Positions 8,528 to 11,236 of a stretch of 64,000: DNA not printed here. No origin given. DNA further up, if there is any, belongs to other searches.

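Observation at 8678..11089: Large lipoprotein with an internal tandem domain duplication fused to an amidohydrolase-like domain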

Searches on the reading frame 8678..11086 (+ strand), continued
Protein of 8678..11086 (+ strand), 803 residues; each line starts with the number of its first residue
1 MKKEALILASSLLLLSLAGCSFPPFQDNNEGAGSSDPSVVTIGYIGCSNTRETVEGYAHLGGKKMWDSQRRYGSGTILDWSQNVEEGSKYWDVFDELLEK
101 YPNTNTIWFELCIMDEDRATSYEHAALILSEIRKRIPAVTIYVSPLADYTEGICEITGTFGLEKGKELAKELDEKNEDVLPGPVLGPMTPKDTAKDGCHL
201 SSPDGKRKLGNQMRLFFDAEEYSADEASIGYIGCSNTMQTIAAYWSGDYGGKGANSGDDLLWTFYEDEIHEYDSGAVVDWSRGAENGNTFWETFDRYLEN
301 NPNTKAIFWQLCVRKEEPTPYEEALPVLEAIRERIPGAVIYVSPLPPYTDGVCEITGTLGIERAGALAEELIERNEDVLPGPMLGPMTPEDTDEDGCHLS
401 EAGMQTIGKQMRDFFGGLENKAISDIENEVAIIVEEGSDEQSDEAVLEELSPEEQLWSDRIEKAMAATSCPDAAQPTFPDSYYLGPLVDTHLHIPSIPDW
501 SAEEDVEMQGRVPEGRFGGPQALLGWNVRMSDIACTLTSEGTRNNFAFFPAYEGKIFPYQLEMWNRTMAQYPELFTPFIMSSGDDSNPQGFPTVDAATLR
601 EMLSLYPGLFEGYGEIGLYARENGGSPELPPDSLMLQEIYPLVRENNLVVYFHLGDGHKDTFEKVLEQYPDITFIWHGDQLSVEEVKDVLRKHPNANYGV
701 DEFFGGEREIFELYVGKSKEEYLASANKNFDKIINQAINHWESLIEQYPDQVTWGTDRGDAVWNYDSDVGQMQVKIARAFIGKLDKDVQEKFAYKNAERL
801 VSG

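Call 51: search_protein_families(library=pfam, alignment_id=A2, max_evalue=1)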
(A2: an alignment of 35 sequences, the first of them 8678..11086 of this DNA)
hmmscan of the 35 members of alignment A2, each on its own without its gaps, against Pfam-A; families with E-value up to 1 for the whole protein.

A. member 1, window:8678-11086:+ (803 aa): 3 families
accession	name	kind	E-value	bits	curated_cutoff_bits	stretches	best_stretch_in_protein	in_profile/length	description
PF04909.20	Amidohydro_2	-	3.7e-08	33.9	26.4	1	616-800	110-286/289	Amidohydrolase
PF13174.12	TPR_6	-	6.8e-05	23.7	26.3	0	723-750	6-32/33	Tetratricopeptide repeat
PF13428.12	TPR_14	-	0.0023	18.9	23.5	0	91-112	21-42/44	Tetratricopeptide repeat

B. families by the number of members that match (of 35 scanned): 18 families
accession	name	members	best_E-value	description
PF04909.20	Amidohydro_2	35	2.8e-14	Amidohydrolase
PF13428.12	TPR_14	6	0.0023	Tetratricopeptide repeat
PF13174.12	TPR_6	3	6.8e-05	Tetratricopeptide repeat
PF13472.12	Lipase_GDSL_2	3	0.006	GDSL-like Lipase/Acylhydrolase family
PF00657.28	Lipase_GDSL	3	0.086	GDSL-like Lipase/Acylhydrolase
PF09949.15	APP1_cat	2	0.13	Phosphatidate phosphatase APP1, catalytic domain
PF09710.15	Trep_dent_lipo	1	0.0051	Treponema clustered lipoprotein (Trep_dent_lipo)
PF01026.27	TatD_DNase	1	0.043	TatD related DNase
PF03353.20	Lin-8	1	0.053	Ras-mediated vulval-induction antagonist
PF05191.20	ADK_lid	1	0.072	Adenylate kinase, active site lid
PF09627.16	PrgU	1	0.12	PrgU-like protein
PF04131.20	NanE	1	0.13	Putative N-acetylmannosamine-6-phosphate epimerase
PF20448.3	DUF6705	1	0.15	Family of unknown function (DUF6705)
PF02027.23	RolB_RolC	1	0.22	RolB/RolC glucosidase family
PF20858.2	Pgp3_N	1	0.22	Immunodominant antigen Pgp3, N-terminal domain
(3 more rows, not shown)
